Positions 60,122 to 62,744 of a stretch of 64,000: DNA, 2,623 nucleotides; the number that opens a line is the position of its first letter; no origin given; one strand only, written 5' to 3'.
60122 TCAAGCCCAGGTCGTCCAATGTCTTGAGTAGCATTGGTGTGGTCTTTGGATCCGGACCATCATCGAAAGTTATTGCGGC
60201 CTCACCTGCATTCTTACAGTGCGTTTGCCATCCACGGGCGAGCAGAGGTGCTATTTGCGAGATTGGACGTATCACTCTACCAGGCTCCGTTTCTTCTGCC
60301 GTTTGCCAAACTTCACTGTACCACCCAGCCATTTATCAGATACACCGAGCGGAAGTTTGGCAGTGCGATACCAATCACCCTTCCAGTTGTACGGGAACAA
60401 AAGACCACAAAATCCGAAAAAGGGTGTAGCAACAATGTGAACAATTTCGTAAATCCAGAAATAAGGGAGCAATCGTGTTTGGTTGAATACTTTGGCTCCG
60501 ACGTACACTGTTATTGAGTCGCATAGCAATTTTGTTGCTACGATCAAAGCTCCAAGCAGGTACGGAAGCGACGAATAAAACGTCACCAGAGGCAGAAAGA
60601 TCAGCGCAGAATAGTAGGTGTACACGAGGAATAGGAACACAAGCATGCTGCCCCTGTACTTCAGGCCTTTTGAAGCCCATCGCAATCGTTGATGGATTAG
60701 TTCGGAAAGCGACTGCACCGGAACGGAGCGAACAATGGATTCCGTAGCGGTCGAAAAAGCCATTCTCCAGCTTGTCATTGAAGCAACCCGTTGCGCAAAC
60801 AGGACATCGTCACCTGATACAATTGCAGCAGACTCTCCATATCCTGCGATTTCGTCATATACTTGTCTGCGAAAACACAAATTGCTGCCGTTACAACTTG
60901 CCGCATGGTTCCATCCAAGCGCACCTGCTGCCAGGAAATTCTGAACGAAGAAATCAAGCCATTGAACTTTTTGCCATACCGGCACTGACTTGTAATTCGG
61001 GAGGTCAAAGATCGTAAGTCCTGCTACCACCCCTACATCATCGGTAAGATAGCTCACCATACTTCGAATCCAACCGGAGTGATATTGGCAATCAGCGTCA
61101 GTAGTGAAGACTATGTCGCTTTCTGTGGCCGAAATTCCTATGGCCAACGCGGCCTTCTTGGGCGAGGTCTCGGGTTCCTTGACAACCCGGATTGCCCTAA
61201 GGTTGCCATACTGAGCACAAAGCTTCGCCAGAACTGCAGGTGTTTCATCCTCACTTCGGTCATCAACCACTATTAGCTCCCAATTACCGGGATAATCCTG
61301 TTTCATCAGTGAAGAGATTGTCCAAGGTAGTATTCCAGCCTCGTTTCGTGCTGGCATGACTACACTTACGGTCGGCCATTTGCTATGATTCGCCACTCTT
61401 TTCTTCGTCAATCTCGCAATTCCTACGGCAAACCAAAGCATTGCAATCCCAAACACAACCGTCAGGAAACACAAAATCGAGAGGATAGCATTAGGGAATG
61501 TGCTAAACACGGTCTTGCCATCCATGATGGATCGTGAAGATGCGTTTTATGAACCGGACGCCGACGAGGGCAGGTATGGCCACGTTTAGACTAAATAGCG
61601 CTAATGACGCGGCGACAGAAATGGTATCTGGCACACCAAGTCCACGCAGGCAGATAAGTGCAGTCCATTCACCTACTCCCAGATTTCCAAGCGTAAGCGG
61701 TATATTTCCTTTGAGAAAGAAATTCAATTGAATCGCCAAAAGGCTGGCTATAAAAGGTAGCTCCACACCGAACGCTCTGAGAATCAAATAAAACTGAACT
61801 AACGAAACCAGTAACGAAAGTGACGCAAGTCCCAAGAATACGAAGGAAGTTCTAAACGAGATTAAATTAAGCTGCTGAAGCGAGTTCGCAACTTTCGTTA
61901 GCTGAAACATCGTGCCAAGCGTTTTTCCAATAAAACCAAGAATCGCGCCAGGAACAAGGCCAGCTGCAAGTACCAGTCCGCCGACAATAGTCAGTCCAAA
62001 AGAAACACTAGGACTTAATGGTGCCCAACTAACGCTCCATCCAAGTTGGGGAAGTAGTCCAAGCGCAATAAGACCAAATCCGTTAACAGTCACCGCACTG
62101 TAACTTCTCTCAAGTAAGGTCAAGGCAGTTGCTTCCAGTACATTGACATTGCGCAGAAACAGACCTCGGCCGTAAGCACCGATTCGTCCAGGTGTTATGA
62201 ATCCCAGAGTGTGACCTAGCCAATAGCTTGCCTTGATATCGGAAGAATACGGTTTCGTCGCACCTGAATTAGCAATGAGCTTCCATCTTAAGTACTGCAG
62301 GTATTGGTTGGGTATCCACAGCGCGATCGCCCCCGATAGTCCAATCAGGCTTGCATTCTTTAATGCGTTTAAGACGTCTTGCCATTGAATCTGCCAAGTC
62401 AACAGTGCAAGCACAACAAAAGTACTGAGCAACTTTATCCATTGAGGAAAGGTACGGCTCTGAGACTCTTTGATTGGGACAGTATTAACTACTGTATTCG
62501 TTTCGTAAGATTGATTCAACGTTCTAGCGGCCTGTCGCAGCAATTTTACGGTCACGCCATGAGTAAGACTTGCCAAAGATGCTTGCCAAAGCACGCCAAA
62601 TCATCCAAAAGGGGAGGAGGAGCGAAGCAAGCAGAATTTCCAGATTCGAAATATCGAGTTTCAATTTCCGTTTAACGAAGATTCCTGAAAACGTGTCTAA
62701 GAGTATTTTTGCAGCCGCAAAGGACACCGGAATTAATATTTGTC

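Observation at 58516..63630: Convergent operon of three tandem processive GT2 synthases with a CE4 deacetylase and a UPF0104 flippase-like protein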

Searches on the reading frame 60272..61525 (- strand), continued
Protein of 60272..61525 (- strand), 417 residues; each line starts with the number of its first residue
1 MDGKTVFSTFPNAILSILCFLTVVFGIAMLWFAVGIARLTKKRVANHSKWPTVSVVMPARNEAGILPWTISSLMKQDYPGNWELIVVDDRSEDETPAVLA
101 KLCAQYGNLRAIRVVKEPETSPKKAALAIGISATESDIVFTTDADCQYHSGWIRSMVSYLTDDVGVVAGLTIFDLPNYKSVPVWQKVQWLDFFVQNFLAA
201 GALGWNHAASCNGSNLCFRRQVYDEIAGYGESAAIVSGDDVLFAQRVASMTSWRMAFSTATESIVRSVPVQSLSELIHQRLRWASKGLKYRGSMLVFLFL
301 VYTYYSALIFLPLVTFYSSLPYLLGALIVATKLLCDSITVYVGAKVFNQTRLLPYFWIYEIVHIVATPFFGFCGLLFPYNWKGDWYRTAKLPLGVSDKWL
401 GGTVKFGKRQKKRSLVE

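Call 69: find_encoding_contigs(protein=P0093, flank=9000, max_places=1)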
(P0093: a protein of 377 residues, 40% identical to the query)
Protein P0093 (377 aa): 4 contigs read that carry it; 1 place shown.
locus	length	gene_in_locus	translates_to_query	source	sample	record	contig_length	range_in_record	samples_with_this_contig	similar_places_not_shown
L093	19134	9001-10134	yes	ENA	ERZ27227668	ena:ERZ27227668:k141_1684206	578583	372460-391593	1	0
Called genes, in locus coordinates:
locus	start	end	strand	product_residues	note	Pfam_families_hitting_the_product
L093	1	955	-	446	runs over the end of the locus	PF00289:Biotin_carb_N, PF02222:ATP-grasp, PF02786:CPSase_L_D2, PF07478:Dala_Dala_lig_C, PF02785:Biotin_carb_C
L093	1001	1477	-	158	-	PF00364:Biotin_lipoyl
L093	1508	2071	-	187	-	PF08207:EFP_N, PF01132:EFP, PF09285:Elong-fact-P_C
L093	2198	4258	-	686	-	PF22745:Nlig-Ia, PF01653:DNA_ligase_aden, PF03120:OB_DNA_ligase, PF03119:DNA_ligase_ZBD, PF14520:HHH_5 (faint), PF12826:HHH_2, PF00533:BRCT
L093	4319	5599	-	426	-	PF09861:Lar_N, PF21113:LarA_C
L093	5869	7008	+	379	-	PF13506:Glyco_transf_21, PF13641:Glyco_tranf_2_3, PF00535:Glycos_transf_2, PF13632:Glyco_trans_2_3 (faint)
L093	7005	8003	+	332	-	PF04055:Radical_SAM, PF13186:SPASM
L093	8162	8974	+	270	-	PF03706:LPG_synthase_TM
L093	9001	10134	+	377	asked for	PF13506:Glyco_transf_21, PF13641:Glyco_tranf_2_3, PF13704:Glyco_tranf_2_4 (weak), PF00535:Glycos_transf_2, PF10111:Glyco_tranf_2_2 (weak), PF13632:Glyco_trans_2_3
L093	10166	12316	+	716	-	PF13620:CarboxypepD_reg, PF13715:CarbopepD_reg_2, PF07715:Plug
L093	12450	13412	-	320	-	PF00535:Glycos_transf_2, PF13641:Glyco_tranf_2_3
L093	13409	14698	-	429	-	PF13439:Glyco_transf_4, PF13579:Glyco_trans_4_4, PF00534:Glycos_transf_1, PF13692:Glyco_trans_1_4 (weak), PF13524:Glyco_trans_1_2 (weak), PF26337:Gtf3_C (weak)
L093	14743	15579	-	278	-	PF00535:Glycos_transf_2, PF13641:Glyco_tranf_2_3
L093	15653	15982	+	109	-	-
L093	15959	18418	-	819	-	PF20437:LonC_helical, PF13654:AAA_32, PF20436:LonB_AAA-LID, PF05362:Lon_C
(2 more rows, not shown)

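Call 96: search_dna_similar(query=window:60272-61525:-, collection=plasmids, mode=protein, max_evalue=1e-8, max_rows=30)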
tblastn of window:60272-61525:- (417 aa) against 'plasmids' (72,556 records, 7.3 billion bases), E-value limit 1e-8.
Records with a match: 57; places in all: 58; records where one place covers at least 80% of the query: 2.
Best place of each record, by identity: <60% 57.
By first word of the organism name: Sphingobium 8; Acinetobacter 7; Bacillus 6; Levilactobacillus 4; Listeria 3; Novosphingobium 3; Mycetohabitans 3; Streptomyces 2; Enterococcus 2; Lacticaseibacillus 2; and 17 more.
By predicted mobility (MOB-suite, as given by PLSDB): non-mobilizable 33; mobilizable 15; conjugative 9.
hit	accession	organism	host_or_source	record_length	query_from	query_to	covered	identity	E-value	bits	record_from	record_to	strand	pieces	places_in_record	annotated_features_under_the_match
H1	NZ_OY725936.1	Bacteroides finegoldii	-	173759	9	387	91%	25.3%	1e-16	90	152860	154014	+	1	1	glycosyltransferase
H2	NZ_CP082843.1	Prevotella nigrescens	-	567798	15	358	82%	25.8%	5e-18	94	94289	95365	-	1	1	glycosyltransferase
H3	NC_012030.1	Halorubrum lacusprofundi ATCC 49239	-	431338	24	295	65%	28.2%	2e-13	80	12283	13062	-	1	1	glycosyltransferase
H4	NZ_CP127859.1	Kocuria rosea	single cell culture,deep sea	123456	13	320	74%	24.9%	3e-13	79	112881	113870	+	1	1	bifunctional polysaccharide deacetylase/glycosyltransferase family 2 ...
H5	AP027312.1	Sphingobium sp. TomMM7A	-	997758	13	292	67%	27.2%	1e-11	74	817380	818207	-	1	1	glycosyl transferase family 2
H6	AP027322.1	Sphingobium sp. TomTYG43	-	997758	13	292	67%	27.2%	1e-11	74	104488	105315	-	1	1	glycosyl transferase family 2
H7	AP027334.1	Sphingobium sp. TomTYG71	-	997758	13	292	67%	27.2%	1e-11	74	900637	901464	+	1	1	glycosyl transferase family 2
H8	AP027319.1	Sphingobium sp. TomTYG42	-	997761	13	292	67%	27.2%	1e-11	74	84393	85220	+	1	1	glycosyl transferase family 2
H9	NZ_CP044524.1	Halorussus halophilus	pure culture,marine solar saltern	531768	15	297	68%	26.8%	1e-11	74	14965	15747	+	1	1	glycosyltransferase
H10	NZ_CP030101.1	Listeria monocytogenes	Environment,water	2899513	51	335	68%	26.4%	2e-13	80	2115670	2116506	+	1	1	none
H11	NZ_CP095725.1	Listeria innocua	Homo sapiens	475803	51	335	68%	26.4%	2e-13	80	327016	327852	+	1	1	glycosyltransferase family 2 protein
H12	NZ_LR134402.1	Listeria monocytogenes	Homo sapiens,Vein blood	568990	51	335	68%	26.4%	2e-13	80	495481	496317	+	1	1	glycosyltransferase family 2 protein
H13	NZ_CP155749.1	Sphingomonas parapaucimobilis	Chinese cabbage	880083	10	284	66%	27.2%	1e-14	84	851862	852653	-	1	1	glycosyltransferase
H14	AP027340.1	Sphingobium sp. TomTYG73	-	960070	18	292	66%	27.0%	3e-11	73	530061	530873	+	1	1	glycosyl transferase family 2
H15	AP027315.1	Sphingobium sp. TomMM15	-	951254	18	292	66%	27.0%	1e-10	72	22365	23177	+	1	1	glycosyl transferase family 2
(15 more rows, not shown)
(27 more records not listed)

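Call 97: get_annotated_region(hit=H1, flank=7000)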
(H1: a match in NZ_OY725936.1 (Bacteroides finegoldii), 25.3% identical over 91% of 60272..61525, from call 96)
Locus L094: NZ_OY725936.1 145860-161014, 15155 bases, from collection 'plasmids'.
description: Bacteroides finegoldii strain Bacteroides finegoldii TSDC17.2-1.1 plasmid 34, complete sequence
organism: Bacteroides finegoldii (NCBI taxid 338188)
taxonomy: Bacteria; Bacteroidota; Bacteroidia; Bacteroidales; Bacteroidaceae; Bacteroides; Bacteroides finegoldii
host: -; source: -; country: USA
typing (MOB-suite, as given by PLSDB): non-mobilizable
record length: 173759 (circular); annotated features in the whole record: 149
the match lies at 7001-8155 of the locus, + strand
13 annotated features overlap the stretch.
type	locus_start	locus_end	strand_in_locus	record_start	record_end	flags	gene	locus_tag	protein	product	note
CDS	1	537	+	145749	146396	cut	bioD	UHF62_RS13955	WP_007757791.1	dethiobiotin synthase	GO:0009102 - biotin biosynthetic process [Evidence IEA]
CDS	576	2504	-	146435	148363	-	-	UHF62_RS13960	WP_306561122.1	PAS domain-containing sensor histidine kinase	-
CDS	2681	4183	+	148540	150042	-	-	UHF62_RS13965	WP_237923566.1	L-lactate permease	-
CDS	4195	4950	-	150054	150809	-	-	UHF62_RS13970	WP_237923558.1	potassium channel family protein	GO:0034220 - monoatomic ion transmembrane transport [Evidence IEA]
CDS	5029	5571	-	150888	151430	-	-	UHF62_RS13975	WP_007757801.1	hypothetical protein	-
CDS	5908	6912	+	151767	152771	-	-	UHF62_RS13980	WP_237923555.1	AI-2E family transporter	GO:1905887 - autoinducer AI-2 transmembrane transport [Evidence IEA]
CDS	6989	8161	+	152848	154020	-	-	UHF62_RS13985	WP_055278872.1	glycosyltransferase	-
CDS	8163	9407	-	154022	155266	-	-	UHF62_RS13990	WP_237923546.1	FtsX-like permease family protein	-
CDS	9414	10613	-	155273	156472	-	-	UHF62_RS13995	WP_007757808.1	pyridoxal phosphate-dependent aminotransferase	-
CDS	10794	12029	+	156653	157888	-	-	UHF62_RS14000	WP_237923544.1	fucose isomerase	-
CDS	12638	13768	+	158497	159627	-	-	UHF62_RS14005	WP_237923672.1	glycoside hydrolase family protein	-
CDS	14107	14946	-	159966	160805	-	-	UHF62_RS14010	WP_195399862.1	histidinol-phosphatase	-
CDS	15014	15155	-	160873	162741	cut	-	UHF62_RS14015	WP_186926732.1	ABC-F family ATP-binding cassette domain-containing protein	-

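Call 98: get_annotated_region(hit=H2, flank=7000)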
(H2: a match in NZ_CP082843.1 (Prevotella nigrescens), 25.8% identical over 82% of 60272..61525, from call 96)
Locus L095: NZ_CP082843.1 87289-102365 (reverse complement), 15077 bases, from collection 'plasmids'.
description: Prevotella nigrescens strain FDAARGOS_1486 plasmid unnamed, complete sequence
organism: Prevotella nigrescens (NCBI taxid 28133)
taxonomy: Bacteria; Bacteroidota; Bacteroidia; Bacteroidales; Prevotellaceae; Prevotella; Prevotella nigrescens
host: -; source: -; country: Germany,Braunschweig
typing (MOB-suite, as given by PLSDB): non-mobilizable; mating-pair formation MPF_T
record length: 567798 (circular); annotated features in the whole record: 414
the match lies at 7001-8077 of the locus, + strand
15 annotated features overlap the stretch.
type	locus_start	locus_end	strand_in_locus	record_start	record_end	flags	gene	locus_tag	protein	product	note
CDS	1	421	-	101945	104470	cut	-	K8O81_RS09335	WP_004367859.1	ATP-dependent Clp protease ATP-binding subunit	-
CDS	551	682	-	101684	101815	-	-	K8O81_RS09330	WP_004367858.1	hypothetical protein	-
CDS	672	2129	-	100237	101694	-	-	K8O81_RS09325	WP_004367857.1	DUF4270 domain-containing protein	-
CDS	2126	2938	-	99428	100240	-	-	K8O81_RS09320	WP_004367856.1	glycogen/starch synthase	-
CDS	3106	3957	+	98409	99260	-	panC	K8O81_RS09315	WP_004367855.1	pantoate--beta-alanine ligase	GO:0015940 - pantothenate biosynthetic process [Evidence IEA]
CDS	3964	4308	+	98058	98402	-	-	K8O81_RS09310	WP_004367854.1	aspartate 1-decarboxylase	GO:0006523 - alanine biosynthetic process [Evidence IEA]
CDS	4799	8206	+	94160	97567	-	-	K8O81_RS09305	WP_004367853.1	glycosyltransferase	-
CDS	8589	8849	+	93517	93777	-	-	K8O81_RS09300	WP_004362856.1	membrane protein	-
CDS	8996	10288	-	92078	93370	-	-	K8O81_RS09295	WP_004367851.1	M64 family metallopeptidase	-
CDS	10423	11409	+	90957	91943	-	-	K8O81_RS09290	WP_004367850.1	Gfo/Idh/MocA family oxidoreductase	-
CDS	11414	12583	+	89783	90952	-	-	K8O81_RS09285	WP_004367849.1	DUF4421 domain-containing protein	-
CDS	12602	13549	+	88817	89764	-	-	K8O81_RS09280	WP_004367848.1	N-acetylmuramoyl-L-alanine amidase-like domain-containing protein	-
CDS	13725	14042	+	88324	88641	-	rplU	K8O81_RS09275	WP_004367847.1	50S ribosomal protein L21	GO:0006412 - translation [Evidence IEA]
CDS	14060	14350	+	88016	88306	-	rpmA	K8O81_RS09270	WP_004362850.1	50S ribosomal protein L27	GO:0006412 - translation [Evidence IEA]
CDS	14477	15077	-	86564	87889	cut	-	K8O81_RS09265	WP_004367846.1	ABC transporter permease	-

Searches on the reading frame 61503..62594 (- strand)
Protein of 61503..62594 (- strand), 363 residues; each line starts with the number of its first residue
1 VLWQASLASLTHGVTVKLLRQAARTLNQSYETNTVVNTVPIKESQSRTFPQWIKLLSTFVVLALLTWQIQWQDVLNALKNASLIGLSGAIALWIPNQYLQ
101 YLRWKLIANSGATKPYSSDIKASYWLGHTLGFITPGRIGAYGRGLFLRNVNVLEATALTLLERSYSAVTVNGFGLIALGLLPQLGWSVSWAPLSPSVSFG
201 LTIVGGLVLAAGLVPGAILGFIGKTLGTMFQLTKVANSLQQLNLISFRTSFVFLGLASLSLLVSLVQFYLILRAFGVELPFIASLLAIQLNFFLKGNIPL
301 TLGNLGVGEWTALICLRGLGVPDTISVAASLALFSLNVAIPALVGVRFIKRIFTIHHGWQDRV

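Call 5: search_protein_families(library=pfam, proteins=[window:61503-62594:-], max_evalue=0.01)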
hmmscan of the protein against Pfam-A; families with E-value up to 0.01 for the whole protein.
window:61503-62594:- (363 aa): 1 family
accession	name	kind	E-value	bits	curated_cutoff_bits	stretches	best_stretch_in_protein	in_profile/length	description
PF03706.18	LPG_synthase_TM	-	1.5e-23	84.1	33.4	1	52-345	2-302/302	Lysylphosphatidylglycerol synthase TM region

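Call 6: search_protein_families(library=ncbifam, proteins=[window:61503-62594:-], max_evalue=0.01)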
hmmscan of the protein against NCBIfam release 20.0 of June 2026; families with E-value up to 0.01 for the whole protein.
window:61503-62594:- (363 aa): 1 family
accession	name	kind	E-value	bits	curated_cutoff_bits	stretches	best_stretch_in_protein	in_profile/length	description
TIGR00374.1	TIGR00374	subfamily_domain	2.2e-11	43.7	43.2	1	56-331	3-292/323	flippase-like domain-containing protein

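Call 48: search_solved_structures(query=window:61503-62594:-, max_evalue=1)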
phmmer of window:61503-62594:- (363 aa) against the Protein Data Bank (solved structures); distinct sequences matched with E-value up to 1: 0.

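Call 71: search_solved_structures(query=A3, max_evalue=1)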
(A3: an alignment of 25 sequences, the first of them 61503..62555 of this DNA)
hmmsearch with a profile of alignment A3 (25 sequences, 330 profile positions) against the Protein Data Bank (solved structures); distinct sequences matched with E-value up to 1: 0.

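Call 73: find_homologous_proteins(query=window:61503-62555:-, max_evalue=0.00001)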
Query window:61503-62555:- (350 aa): 22 proteins with E <= 0.00001 among 8000 candidates.
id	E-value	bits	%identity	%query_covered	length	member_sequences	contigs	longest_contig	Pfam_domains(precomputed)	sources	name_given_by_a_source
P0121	2.0e-217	739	99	100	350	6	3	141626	PF03706.19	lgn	-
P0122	2.0e-122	427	61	95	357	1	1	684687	PF03706.19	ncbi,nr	ncbi:MAG: flippase-like domain-containing protein [bacterium]|nr:flippase-like domain-containing pro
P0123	3.2e-122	426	61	95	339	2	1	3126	PF03706.19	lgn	-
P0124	2.9e-117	410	59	95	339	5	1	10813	PF03706.19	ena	-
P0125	1.7e-116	407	60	91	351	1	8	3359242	PF03706.19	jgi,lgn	jgi:uncharacterized protein (TIRG00374 family)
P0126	1.0e-113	398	58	95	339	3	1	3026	PF03706.19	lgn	-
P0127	1.3e-111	391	57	93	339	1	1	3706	PF03706.19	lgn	-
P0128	1.4e-111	391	55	96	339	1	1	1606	PF03706.19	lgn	-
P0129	2.1e-111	391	57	92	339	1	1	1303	PF03706.19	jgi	jgi:uncharacterized protein (TIRG00374 family)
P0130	3.3e-111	390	59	91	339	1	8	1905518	PF03706.19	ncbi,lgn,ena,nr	ncbi:MAG: flippase-like domain-containing protein [Calditrichaeota bacterium]|nr:flippase-like domai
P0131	8.3e-111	389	54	97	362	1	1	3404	PF03706.19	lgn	-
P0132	3.3e-108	380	58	89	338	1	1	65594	PF03706.19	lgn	-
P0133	6.4e-108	379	55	97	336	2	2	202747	PF03706.19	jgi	-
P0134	2.2e-106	374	57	89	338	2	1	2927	PF03706.19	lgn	-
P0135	3.6e-100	354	54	95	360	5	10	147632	PF03706.19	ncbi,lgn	-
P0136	3.0e-95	338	49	96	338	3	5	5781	PF03706.19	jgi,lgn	-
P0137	2.3e-94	335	52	89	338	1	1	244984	PF03706.19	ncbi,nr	ncbi:MAG: flippase-like domain-containing protein [bacterium]|nr:flippase-like domain-containing pro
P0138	3.6e-94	334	57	84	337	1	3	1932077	PF03706.19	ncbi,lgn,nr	ncbi:MAG: flippase-like domain-containing protein [Calditrichaeota bacterium]|nr:flippase-like domai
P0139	6.2e-83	297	48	89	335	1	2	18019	PF03706.19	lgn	-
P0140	1.6e-81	293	48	88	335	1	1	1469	PF03706.19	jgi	jgi:uncharacterized membrane protein YbhN (UPF0104 family)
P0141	6.4e-63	231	41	93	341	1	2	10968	PF03706.19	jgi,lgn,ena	jgi:uncharacterized membrane protein YbhN (UPF0104 family)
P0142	7.3e-63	231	45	82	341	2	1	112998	PF03706.19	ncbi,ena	-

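Call 81: predict_structure(alignment_id=A4)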
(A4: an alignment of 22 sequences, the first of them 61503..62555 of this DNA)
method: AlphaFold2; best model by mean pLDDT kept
length: 350 residues; sequences in the alignment: 22
mean_pLDDT: 84.5   pTM: 0.80
mean pLDDT of the five models: 84.5, 82.1, 81.2, 81.2, 80.5
residues with pLDDT >= 90: 189; 70-90: 103; 50-70: 31; < 50: 27
segments of 3 or more residues with pLDDT < 50: 12-32, 287-290
pLDDT, mean of each block of 10 residues (from residue 1): 60 42 40 65 82 87 95 97 97 94 95 90 71 89 90 95 95 80 95 96 85 81 83 93 97 98 96 96 66 79 92 94 93 90 58
secondary structure, 60 per line:
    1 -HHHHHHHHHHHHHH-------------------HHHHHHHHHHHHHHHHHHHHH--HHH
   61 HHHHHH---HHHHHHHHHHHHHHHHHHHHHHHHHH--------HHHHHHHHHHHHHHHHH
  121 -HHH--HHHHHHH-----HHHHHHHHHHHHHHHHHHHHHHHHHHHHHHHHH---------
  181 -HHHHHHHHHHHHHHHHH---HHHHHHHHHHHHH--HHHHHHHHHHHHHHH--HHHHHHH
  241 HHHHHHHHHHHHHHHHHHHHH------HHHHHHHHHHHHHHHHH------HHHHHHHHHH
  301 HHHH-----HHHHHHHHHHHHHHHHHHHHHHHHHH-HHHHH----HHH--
elements in order: H2-15 H35-55 H58-66 H70-95 H104-120 H127-133 H139-171 H182-198 H202-214 H217-231 H234-261 H268-284 H291-304 H310-335 H337-341
